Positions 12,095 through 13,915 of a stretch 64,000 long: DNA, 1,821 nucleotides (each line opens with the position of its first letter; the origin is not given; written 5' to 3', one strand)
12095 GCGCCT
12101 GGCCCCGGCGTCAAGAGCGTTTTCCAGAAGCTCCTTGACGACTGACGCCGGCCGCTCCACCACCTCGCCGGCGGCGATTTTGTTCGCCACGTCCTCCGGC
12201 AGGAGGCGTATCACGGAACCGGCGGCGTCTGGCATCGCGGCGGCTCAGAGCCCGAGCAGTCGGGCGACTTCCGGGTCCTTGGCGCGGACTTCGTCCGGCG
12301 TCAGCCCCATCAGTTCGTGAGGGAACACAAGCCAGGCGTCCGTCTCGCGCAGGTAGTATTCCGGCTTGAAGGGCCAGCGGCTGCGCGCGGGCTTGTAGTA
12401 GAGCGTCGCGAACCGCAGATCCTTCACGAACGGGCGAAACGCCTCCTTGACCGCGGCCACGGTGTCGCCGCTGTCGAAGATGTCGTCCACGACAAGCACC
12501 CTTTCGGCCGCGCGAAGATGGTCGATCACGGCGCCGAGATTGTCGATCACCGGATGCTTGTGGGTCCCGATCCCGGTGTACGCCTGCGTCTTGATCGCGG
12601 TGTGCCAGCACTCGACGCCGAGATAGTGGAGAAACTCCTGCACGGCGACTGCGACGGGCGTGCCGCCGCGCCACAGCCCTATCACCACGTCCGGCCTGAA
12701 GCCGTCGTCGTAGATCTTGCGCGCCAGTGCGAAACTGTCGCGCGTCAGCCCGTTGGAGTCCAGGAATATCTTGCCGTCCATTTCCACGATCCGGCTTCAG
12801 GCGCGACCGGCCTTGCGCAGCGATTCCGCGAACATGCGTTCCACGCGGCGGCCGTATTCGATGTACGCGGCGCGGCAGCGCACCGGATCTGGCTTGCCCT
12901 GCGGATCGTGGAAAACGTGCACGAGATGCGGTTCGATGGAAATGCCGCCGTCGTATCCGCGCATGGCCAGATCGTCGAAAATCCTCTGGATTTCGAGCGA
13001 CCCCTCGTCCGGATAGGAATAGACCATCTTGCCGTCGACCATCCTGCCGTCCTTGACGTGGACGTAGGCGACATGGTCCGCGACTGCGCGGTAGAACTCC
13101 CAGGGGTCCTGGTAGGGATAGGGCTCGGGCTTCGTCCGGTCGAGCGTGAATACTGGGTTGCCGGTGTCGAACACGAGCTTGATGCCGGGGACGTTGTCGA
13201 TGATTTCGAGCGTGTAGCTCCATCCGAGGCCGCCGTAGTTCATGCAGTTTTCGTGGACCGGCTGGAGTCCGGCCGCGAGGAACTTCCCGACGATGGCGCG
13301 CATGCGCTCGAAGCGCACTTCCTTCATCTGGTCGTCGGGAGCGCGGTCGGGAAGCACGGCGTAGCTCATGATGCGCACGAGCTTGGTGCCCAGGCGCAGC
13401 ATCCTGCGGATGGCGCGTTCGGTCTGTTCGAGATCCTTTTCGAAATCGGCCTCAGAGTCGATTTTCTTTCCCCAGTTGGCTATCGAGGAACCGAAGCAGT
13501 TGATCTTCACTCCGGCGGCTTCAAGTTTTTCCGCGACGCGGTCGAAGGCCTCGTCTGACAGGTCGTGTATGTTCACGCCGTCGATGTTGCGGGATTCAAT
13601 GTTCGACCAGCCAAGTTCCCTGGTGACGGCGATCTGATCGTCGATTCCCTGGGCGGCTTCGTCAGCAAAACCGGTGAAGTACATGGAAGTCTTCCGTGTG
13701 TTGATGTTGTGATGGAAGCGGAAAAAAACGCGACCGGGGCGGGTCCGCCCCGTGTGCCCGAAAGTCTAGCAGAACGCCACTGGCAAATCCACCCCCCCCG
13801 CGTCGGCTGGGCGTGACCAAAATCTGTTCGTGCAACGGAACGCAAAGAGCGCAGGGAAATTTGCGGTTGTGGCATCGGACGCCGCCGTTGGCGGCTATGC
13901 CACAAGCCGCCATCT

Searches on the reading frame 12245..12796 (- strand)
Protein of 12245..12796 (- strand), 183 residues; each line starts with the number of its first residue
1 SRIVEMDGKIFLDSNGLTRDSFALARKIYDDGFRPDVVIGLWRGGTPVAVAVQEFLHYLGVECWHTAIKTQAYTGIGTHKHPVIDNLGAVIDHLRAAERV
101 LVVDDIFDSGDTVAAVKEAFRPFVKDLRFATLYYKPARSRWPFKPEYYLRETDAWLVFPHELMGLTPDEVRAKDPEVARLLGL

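Call 34: search_protein_families(library=pfam, proteins=[window:12245-12796:-], max_evalue=0.001)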
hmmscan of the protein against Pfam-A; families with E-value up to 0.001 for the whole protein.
window:12245-12796:- (183 aa): 1 family
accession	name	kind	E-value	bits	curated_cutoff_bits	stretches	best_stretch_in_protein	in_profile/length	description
PF00156.33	Pribosyltran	-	2e-11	43.9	26.3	1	20-149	14-140/158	Phosphoribosyl transferase domain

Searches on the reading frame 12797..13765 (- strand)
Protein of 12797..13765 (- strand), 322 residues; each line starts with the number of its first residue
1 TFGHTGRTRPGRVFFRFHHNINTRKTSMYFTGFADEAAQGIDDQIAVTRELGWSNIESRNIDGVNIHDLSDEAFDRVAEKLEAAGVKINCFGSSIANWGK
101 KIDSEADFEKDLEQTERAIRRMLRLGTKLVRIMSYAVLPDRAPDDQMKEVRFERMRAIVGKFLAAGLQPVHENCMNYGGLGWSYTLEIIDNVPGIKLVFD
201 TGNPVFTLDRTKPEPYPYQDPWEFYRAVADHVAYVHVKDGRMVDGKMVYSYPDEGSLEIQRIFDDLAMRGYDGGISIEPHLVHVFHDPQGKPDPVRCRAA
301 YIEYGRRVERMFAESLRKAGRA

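Call 34: search_protein_families(library=pfam, proteins=[window:12797-13765:-], max_evalue=0.001)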
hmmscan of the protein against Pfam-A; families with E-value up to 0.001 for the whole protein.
window:12797-13765:- (322 aa): 1 family
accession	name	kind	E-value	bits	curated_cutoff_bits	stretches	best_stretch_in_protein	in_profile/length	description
PF01261.30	AP_endonuc_2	-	1.7e-23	84.1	31.1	1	47-280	3-230/249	Xylose isomerase-like TIM barrel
